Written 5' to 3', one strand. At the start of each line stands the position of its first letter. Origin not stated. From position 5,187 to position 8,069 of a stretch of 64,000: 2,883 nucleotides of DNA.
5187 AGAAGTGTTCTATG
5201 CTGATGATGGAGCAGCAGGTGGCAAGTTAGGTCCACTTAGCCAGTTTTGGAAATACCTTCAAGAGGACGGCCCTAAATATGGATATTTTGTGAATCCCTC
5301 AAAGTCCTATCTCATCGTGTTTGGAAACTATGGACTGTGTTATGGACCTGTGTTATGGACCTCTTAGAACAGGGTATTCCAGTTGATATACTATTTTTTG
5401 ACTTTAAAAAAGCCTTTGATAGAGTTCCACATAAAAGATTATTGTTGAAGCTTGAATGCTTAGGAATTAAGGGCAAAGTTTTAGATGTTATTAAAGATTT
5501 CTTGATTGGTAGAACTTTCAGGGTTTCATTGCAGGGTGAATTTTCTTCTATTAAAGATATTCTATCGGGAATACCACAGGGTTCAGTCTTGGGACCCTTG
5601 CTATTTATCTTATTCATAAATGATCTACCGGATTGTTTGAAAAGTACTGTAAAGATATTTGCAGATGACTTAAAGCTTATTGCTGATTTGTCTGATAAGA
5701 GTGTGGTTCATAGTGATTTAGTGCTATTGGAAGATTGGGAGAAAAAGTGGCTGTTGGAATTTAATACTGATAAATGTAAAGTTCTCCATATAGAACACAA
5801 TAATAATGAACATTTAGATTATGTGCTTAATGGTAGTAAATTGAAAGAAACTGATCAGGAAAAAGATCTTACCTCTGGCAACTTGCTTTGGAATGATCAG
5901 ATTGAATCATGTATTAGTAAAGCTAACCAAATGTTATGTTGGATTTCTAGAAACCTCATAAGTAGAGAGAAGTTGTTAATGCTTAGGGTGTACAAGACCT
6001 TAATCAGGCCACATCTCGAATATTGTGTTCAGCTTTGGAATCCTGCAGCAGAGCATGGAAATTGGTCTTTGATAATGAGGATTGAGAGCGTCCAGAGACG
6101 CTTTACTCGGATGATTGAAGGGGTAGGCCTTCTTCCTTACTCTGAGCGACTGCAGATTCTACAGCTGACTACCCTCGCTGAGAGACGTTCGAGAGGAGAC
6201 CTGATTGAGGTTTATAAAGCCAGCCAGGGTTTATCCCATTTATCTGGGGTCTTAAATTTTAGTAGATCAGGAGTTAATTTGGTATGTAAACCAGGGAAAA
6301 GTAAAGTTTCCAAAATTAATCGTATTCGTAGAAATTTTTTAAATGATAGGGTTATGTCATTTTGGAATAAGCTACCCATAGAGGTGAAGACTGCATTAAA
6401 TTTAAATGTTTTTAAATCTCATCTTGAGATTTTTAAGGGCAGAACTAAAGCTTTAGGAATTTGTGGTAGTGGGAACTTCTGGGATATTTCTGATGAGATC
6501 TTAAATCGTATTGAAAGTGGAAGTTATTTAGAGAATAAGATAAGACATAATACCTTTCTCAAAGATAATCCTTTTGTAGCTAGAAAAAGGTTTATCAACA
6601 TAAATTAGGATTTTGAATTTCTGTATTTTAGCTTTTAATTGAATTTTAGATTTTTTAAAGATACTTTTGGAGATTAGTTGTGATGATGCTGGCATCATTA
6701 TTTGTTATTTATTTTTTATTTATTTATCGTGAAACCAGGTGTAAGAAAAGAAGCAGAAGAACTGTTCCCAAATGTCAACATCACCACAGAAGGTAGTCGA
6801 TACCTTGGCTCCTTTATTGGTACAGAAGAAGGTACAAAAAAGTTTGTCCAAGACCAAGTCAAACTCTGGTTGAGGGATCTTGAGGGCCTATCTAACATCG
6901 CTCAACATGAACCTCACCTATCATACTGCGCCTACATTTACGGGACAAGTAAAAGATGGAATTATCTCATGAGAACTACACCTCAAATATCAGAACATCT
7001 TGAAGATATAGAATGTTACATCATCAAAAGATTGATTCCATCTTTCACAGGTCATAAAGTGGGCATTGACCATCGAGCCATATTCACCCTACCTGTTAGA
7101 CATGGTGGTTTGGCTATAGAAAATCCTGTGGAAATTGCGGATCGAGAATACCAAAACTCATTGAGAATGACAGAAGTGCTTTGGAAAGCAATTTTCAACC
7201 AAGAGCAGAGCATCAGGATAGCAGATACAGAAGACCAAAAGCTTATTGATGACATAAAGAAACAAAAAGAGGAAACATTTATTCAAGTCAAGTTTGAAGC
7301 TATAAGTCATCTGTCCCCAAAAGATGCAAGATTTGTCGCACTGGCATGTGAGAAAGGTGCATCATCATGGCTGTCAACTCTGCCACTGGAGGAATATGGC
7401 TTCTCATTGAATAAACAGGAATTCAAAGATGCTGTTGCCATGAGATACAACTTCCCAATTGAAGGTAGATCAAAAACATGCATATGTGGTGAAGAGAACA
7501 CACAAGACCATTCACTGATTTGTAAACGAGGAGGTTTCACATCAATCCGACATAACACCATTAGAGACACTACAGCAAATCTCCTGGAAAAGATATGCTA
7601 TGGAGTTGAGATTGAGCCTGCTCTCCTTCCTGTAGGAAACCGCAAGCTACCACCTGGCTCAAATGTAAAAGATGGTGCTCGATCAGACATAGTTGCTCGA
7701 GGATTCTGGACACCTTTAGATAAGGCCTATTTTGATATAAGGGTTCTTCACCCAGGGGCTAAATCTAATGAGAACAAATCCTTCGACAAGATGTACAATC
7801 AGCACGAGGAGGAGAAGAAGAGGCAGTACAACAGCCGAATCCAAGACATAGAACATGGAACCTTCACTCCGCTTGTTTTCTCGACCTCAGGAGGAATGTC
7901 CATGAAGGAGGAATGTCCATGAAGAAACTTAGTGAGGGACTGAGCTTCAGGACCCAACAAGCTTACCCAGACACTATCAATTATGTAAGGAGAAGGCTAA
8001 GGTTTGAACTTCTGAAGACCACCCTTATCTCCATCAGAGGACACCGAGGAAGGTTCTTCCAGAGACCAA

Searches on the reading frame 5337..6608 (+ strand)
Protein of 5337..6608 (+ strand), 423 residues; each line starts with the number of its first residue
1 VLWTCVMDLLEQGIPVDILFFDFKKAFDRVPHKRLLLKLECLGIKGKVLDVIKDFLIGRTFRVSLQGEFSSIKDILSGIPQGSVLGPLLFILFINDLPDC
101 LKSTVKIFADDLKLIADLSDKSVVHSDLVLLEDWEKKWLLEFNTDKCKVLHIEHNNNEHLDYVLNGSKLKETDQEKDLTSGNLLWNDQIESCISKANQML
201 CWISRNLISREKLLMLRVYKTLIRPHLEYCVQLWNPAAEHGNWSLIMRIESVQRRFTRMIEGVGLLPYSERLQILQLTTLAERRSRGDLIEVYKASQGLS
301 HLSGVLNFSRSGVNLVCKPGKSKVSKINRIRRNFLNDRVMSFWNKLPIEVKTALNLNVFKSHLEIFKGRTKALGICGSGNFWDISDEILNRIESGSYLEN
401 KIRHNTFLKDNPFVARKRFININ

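Call 15: search_protein_families(library=pfam, proteins=[window:5337-6608:+], max_evalue=0.01)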
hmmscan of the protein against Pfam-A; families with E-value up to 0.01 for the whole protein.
window:5337-6608:+ (423 aa): 1 family
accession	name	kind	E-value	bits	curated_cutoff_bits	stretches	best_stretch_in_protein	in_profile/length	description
PF00078.32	RVT_1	-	1.2e-20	74.5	29.6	1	18-156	70-194/205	Reverse transcriptase (RNA-dependent DNA polymerase)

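Call 80: search_protein_families(library=pfam, proteins=[L004:6416-9748:+, L004:10001-11596:+, L004:11853-12533:+, L004:12719-14107:+, L004:14212-15159:+, L004:5682-6188:+], max_evalue=1)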
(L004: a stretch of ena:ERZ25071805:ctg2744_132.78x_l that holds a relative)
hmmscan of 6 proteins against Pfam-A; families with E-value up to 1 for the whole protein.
L004:6416-9748:+ (1110 aa): 4 families
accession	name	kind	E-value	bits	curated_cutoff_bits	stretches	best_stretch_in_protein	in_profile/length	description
PF00078.32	RVT_1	-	5.8e-07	29.9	29.6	1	438-640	8-197/205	Reverse transcriptase (RNA-dependent DNA polymerase)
PF02058.20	Guanylin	-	0.035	14.9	25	1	803-849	28-74/88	Guanylin precursor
PF08644.17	SPT16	-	0.086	13.7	25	1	211-283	31-105/112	FACT complex subunit (SPT16/CDC68)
PF17915.7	zf_Rg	-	0.23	11.3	25.5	1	90-128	7-47/49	Reverse gyrase zinc finger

L004:10001-11596:+ (531 aa): 0 families

L004:11853-12533:+ (226 aa): 11 families
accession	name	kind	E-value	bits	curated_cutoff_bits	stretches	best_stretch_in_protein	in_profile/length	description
PF00628.35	PHD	-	3.1e-11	43.6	24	2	123-174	1-47/47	PHD-finger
PF13771.12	zf-HC5HC2H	-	1.6e-06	28.7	29.1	2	30-77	24-68/91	PHD-like zinc-binding domain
PF22908.2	PHD_NSD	-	0.0031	18.2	23.9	1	45-78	4-39/57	Histone-lysine N-methyltransferase NSD-like, PHD zinc finger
PF21202.3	SLX1_C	-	0.013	16.2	27.2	1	46-80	2-37/65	Structure-specific endonuclease subunit SLX1, C-terminal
PF23137.1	HVO_0758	-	0.013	15.8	27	1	31-58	9-35/55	HVO_0758 mu-protein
PF03107.22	C1_2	-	0.042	14.6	26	2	117-151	14-48/48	C1 domain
PF24461.1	DUF7576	-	0.28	11.5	27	1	32-58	5-32/60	Family of unknown function (DUF7576)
PF13832.12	zf-HC5HC2H_2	-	0.33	11.6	27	1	40-77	52-86/109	PHD-zinc-finger like domain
PF13408.12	Zn_ribbon_recom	-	0.61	10.9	25.3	1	46-81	8-45/58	Recombinase zinc beta ribbon domain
PF24273.1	TRASH_HVO_1752_C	-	0.69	10.5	27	1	44-67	2-28/47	HVO_1752, C-terminal TRASH domain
PF04640.20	PLATZ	-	0.85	10.7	25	0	118-143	53-78/79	PLATZ transcription factor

L004:12719-14107:+ (462 aa): 1 family
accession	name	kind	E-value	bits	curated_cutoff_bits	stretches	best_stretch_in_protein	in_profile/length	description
PF00078.32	RVT_1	-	5.1e-06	26.8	29.6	1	178-377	8-192/205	Reverse transcriptase (RNA-dependent DNA polymerase)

L004:14212-15159:+ (315 aa): 0 families

L004:5682-6188:+ (168 aa): 2 families
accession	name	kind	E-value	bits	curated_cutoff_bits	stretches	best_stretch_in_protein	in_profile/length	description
PF00078.32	RVT_1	-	0.00064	19.9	29.6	1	35-165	5-125/205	Reverse transcriptase (RNA-dependent DNA polymerase)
PF17684.7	SCAB-PH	-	0.14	12.8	26.4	1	53-98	26-72/108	PH domain of plant-specific actin-binding protein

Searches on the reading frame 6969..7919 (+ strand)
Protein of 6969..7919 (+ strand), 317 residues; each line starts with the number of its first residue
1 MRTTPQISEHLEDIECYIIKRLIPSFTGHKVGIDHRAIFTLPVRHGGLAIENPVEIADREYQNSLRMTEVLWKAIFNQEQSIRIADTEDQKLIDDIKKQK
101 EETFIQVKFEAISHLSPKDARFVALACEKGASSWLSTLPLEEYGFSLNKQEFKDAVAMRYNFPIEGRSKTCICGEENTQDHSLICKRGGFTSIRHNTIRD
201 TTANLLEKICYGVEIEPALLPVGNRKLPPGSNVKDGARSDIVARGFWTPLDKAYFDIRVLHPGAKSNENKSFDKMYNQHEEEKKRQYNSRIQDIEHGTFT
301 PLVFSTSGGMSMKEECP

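Call 80: search_protein_families(library=pfam, proteins=[L004:6416-9748:+, L004:10001-11596:+, L004:11853-12533:+, L004:12719-14107:+, L004:14212-15159:+, L004:5682-6188:+], max_evalue=1)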
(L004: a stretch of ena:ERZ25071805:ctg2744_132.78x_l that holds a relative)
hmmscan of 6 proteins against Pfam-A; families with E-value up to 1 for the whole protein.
L004:6416-9748:+ (1110 aa): 4 families
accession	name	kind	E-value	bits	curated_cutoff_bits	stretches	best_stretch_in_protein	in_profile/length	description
PF00078.32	RVT_1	-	5.8e-07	29.9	29.6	1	438-640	8-197/205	Reverse transcriptase (RNA-dependent DNA polymerase)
PF02058.20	Guanylin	-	0.035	14.9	25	1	803-849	28-74/88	Guanylin precursor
PF08644.17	SPT16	-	0.086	13.7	25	1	211-283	31-105/112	FACT complex subunit (SPT16/CDC68)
PF17915.7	zf_Rg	-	0.23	11.3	25.5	1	90-128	7-47/49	Reverse gyrase zinc finger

L004:10001-11596:+ (531 aa): 0 families

L004:11853-12533:+ (226 aa): 11 families
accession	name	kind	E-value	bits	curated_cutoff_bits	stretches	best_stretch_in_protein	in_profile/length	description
PF00628.35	PHD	-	3.1e-11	43.6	24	2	123-174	1-47/47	PHD-finger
PF13771.12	zf-HC5HC2H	-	1.6e-06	28.7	29.1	2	30-77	24-68/91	PHD-like zinc-binding domain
PF22908.2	PHD_NSD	-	0.0031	18.2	23.9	1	45-78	4-39/57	Histone-lysine N-methyltransferase NSD-like, PHD zinc finger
PF21202.3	SLX1_C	-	0.013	16.2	27.2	1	46-80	2-37/65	Structure-specific endonuclease subunit SLX1, C-terminal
PF23137.1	HVO_0758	-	0.013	15.8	27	1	31-58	9-35/55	HVO_0758 mu-protein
PF03107.22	C1_2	-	0.042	14.6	26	2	117-151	14-48/48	C1 domain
PF24461.1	DUF7576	-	0.28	11.5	27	1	32-58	5-32/60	Family of unknown function (DUF7576)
PF13832.12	zf-HC5HC2H_2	-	0.33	11.6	27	1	40-77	52-86/109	PHD-zinc-finger like domain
PF13408.12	Zn_ribbon_recom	-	0.61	10.9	25.3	1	46-81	8-45/58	Recombinase zinc beta ribbon domain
PF24273.1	TRASH_HVO_1752_C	-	0.69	10.5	27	1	44-67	2-28/47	HVO_1752, C-terminal TRASH domain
PF04640.20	PLATZ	-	0.85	10.7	25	0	118-143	53-78/79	PLATZ transcription factor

L004:12719-14107:+ (462 aa): 1 family
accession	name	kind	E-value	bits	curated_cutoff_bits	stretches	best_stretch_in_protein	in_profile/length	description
PF00078.32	RVT_1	-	5.1e-06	26.8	29.6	1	178-377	8-192/205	Reverse transcriptase (RNA-dependent DNA polymerase)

L004:14212-15159:+ (315 aa): 0 families

L004:5682-6188:+ (168 aa): 2 families
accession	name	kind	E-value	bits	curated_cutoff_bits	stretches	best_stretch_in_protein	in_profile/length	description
PF00078.32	RVT_1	-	0.00064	19.9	29.6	1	35-165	5-125/205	Reverse transcriptase (RNA-dependent DNA polymerase)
PF17684.7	SCAB-PH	-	0.14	12.8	26.4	1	53-98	26-72/108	PH domain of plant-specific actin-binding protein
